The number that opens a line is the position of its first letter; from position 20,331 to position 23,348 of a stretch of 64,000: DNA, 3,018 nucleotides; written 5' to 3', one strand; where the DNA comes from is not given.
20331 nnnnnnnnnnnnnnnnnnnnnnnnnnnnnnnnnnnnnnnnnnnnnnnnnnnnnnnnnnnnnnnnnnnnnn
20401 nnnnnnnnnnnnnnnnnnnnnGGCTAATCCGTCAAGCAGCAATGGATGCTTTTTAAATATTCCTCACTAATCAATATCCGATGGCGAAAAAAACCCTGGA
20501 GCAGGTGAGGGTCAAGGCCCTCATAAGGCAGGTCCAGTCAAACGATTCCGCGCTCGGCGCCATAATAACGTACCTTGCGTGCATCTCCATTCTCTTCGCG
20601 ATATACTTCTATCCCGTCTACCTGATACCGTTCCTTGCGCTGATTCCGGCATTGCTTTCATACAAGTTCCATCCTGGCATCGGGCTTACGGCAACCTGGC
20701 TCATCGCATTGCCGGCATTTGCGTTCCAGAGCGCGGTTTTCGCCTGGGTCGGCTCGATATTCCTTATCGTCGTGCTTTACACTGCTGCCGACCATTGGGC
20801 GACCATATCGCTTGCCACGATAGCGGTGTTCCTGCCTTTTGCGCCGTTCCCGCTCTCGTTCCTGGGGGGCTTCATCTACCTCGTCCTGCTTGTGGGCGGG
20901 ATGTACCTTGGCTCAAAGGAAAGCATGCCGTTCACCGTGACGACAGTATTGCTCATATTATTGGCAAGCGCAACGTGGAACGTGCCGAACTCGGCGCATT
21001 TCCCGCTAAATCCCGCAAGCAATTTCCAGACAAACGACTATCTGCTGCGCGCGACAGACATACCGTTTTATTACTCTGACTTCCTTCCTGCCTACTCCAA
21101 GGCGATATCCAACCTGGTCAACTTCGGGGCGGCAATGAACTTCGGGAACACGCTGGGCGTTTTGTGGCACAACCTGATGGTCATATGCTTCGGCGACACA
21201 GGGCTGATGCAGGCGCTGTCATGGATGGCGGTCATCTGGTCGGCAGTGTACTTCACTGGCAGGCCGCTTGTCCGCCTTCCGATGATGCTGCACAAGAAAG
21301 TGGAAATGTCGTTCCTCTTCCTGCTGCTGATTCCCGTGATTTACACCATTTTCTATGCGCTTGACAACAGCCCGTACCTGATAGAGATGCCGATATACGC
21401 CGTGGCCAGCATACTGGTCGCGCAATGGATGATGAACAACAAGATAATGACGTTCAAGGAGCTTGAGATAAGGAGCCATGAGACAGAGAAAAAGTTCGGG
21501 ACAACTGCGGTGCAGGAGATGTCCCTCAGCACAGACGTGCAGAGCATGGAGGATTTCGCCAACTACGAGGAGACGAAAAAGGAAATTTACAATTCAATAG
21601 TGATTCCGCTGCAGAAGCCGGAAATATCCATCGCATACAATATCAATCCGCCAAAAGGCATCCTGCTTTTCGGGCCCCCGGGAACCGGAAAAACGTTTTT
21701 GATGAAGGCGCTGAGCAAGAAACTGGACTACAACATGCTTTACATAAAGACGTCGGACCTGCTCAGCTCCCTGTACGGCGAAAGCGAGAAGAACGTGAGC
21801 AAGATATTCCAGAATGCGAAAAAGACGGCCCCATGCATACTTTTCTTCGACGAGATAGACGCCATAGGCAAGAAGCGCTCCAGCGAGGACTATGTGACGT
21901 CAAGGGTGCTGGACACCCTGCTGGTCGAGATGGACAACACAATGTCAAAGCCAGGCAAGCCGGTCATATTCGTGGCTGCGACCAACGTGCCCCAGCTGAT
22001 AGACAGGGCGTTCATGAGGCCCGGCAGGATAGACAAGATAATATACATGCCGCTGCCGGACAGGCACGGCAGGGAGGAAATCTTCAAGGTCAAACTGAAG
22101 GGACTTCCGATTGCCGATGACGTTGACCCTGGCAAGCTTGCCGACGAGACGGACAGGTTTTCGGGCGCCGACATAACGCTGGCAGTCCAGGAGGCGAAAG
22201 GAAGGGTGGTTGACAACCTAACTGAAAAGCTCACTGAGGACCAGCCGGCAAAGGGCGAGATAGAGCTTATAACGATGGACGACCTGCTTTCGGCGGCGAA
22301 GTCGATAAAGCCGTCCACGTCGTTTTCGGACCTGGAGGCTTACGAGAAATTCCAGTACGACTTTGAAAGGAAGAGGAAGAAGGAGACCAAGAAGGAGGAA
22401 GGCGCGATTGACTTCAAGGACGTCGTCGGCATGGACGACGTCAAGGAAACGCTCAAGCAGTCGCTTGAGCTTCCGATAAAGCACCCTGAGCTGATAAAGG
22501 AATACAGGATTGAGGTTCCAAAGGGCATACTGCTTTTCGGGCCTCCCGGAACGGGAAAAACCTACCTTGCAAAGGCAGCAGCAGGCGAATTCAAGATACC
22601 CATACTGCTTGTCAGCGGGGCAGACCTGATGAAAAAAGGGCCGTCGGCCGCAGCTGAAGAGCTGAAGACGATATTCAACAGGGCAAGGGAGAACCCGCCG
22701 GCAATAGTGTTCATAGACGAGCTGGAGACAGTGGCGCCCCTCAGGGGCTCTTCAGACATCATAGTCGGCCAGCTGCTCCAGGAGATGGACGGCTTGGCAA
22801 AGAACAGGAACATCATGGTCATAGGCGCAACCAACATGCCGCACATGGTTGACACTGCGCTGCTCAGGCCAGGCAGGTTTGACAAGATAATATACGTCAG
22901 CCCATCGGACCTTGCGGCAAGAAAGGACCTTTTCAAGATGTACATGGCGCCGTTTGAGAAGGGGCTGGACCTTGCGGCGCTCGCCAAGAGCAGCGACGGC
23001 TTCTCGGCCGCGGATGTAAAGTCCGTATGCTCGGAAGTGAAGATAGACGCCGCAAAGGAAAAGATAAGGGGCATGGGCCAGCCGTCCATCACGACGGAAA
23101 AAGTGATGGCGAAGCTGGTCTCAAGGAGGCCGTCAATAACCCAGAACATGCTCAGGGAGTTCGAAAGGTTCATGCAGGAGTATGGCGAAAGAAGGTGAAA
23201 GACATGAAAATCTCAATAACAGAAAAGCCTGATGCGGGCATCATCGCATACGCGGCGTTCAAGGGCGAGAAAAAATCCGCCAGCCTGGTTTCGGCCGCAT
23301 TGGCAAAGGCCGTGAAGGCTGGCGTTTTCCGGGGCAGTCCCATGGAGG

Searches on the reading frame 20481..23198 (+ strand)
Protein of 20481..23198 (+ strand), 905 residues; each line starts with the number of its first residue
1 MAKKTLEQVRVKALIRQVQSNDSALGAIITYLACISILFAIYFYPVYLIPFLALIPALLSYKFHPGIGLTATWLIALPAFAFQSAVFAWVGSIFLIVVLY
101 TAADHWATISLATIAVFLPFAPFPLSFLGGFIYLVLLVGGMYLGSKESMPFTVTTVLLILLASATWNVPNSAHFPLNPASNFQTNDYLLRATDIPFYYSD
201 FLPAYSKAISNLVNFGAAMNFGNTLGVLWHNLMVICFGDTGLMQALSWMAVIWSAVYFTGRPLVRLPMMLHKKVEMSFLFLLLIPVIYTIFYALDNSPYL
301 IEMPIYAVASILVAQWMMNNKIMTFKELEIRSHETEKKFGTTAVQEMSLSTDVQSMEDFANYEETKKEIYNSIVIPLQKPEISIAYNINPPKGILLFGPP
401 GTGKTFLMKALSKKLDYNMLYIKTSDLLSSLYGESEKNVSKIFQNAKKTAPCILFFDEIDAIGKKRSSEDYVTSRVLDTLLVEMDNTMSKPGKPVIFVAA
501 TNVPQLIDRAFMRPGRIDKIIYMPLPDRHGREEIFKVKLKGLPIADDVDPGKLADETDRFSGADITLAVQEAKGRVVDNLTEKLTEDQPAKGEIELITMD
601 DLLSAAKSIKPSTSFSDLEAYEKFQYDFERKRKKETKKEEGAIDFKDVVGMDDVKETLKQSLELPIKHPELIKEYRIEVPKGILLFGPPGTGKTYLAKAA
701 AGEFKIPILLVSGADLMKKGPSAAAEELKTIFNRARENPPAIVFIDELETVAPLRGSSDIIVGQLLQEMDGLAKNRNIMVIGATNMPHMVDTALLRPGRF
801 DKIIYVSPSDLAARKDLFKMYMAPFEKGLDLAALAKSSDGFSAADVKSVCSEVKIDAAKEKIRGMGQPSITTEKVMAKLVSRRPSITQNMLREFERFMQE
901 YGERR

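Call 9: search_protein_families(library=pfam, proteins=[window:20481-23198:+], max_evalue=0.01)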
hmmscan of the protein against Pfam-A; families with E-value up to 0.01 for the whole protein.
window:20481-23198:+ (905 aa): 42 families (the best 25 are shown)
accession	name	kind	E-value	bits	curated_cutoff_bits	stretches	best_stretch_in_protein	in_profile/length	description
PF00004.35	AAA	-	3.4e-76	254.4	21.2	2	394-525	1-131/131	ATPase family associated with various cellular activities (AAA)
PF17862.7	AAA_lid_3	-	1.1e-14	54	27.2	2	829-864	2-37/45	AAA+ lid domain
PF13173.12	AAA_14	-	2.6e-12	47.3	27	2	394-462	5-74/129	AAA domain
PF05496.18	RuvB_N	-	2.4e-11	44.1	27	2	658-750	15-95/159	Holliday junction DNA helicase RuvB P-loop domain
PF13191.12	AAA_16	-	1e-10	42.8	32.6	1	392-423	25-59/167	AAA ATPase domain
PF07728.20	AAA_5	-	5.4e-10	39.9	22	1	394-463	2-79/139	AAA domain (dynein-related subfamily)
PF07724.20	AAA_2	-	7.1e-10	39.6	27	1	394-490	6-105/166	AAA domain (Cdc48 subfamily)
PF13401.12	AAA_22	-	1e-09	39.2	27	2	394-424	8-41/130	AAA domain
PF09336.16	Vps4_C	-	4.5e-09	36.6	21.3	1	597-628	29-60/61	Vps4 C terminal oligomerisation domain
PF01695.23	IstB_IS21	-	1.4e-08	35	24.1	1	390-459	91-162/238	IstB-like ATP binding protein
PF13207.12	AAA_17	-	2.5e-08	34.7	27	1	397-445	1-45/136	AAA domain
PF13238.12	AAA_18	-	9.3e-08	33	29.4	1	394-436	1-40/128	AAA domain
PF13671.12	AAA_33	-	1.5e-07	32.2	27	1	394-448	2-54/143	AAA domain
PF13479.12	AAA_24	-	1.8e-07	31.7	27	0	394-449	5-62/195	AAA domain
PF06068.19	TIP49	-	3.5e-07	30.1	23.8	0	670-719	41-91/347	TIP49 P-loop domain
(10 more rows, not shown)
